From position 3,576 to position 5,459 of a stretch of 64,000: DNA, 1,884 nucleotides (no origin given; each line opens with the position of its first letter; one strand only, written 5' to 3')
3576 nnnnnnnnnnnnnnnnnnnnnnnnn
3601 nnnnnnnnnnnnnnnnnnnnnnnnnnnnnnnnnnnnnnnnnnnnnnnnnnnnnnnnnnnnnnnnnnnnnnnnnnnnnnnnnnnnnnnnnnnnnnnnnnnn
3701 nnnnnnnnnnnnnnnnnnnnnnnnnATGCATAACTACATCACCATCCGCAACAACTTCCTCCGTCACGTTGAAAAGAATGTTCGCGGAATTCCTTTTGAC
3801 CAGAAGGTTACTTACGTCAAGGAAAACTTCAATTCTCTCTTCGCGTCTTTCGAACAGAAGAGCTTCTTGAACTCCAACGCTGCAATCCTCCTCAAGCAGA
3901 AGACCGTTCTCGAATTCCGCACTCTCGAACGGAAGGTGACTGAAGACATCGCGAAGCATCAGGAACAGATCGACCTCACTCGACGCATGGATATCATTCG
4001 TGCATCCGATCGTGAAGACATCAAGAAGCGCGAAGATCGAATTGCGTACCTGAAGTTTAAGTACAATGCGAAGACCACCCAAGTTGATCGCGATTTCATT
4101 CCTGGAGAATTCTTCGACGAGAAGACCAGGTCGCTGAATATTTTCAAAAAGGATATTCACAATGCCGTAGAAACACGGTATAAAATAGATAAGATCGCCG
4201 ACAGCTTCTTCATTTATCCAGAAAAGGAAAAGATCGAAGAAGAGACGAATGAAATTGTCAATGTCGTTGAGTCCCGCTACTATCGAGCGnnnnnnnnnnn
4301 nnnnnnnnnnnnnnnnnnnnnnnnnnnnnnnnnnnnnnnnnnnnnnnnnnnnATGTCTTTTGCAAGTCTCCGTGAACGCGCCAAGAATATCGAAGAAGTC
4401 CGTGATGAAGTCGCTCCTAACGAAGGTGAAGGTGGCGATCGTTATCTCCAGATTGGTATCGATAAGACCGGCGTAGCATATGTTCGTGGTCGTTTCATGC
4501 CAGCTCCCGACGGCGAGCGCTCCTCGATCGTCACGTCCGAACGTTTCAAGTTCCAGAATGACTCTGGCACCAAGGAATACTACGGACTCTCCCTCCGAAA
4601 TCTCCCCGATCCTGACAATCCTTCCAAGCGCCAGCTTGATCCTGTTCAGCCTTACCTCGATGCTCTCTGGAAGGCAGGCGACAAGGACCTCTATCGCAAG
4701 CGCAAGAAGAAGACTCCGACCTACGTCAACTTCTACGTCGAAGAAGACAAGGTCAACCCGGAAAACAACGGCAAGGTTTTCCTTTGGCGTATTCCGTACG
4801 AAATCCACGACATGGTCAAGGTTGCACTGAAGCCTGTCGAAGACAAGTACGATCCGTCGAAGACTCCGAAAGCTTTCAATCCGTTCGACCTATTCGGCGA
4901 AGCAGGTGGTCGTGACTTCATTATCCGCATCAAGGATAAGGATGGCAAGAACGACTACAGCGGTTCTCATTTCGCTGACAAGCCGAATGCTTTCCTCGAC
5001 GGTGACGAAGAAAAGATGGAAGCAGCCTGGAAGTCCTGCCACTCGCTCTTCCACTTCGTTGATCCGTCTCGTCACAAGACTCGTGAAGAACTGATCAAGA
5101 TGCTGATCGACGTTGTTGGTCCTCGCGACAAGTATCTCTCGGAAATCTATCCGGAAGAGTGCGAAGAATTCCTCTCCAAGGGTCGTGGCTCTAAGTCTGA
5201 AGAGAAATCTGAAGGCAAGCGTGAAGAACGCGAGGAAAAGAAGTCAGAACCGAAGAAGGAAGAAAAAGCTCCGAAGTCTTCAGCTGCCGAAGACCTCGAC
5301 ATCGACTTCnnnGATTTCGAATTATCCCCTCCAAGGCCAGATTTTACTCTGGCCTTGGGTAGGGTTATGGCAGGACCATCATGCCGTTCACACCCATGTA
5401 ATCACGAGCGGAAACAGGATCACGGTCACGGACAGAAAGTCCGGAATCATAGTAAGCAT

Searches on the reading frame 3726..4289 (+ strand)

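Call 19: search_protein_families(library=pfam, proteins=[window:3726-4289:+], max_evalue=0.01)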
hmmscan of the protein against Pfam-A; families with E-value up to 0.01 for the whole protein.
window:3726-4289:+ (188 aa): 0 families

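Call 60: search_protein_families(library=phrogs, proteins=[window:3726-4289:+], max_evalue=0.001)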
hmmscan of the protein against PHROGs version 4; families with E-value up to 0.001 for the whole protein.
window:3726-4289:+ (188 aa): 1 family
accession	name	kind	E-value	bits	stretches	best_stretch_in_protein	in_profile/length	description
phrog_33118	-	unknown function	2.4e-16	60.8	1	3-172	5-175/190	-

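Call 62: search_protein_families(library=padloc, proteins=[window:3726-4289:+], max_evalue=0.01)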
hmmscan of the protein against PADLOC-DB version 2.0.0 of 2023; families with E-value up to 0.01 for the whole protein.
window:3726-4289:+ (188 aa): 0 families

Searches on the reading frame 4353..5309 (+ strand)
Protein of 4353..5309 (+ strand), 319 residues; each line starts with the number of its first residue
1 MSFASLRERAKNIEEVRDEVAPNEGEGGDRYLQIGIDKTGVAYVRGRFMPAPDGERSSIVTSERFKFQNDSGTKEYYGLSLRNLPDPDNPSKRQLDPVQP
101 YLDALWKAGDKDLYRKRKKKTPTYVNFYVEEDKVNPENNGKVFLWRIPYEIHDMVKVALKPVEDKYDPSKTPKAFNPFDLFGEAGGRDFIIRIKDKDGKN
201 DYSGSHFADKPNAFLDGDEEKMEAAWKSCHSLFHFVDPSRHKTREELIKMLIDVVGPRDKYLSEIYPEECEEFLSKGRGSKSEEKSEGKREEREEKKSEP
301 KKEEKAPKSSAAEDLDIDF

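Call 19: search_protein_families(library=pfam, proteins=[window:4353-5309:+], max_evalue=0.01)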
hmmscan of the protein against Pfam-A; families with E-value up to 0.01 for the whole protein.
window:4353-5309:+ (319 aa): 1 family
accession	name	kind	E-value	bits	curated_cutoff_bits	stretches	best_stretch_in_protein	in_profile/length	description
PF08804.16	gp32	-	6.2e-16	59.5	26.8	1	96-251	54-204/208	gp32 DNA binding protein like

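Call 60: search_protein_families(library=phrogs, proteins=[window:4353-5309:+], max_evalue=0.001)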
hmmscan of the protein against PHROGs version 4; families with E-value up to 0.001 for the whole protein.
window:4353-5309:+ (319 aa): 2 families
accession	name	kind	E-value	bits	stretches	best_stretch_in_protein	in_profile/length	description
phrog_224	-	DNA, RNA and nucleotide metabolism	2.1e-55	189.8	1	1-314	1-308/318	single strand DNA binding protein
phrog_1764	-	unknown function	2.4e-06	27.8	1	109-248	102-233/391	unknown function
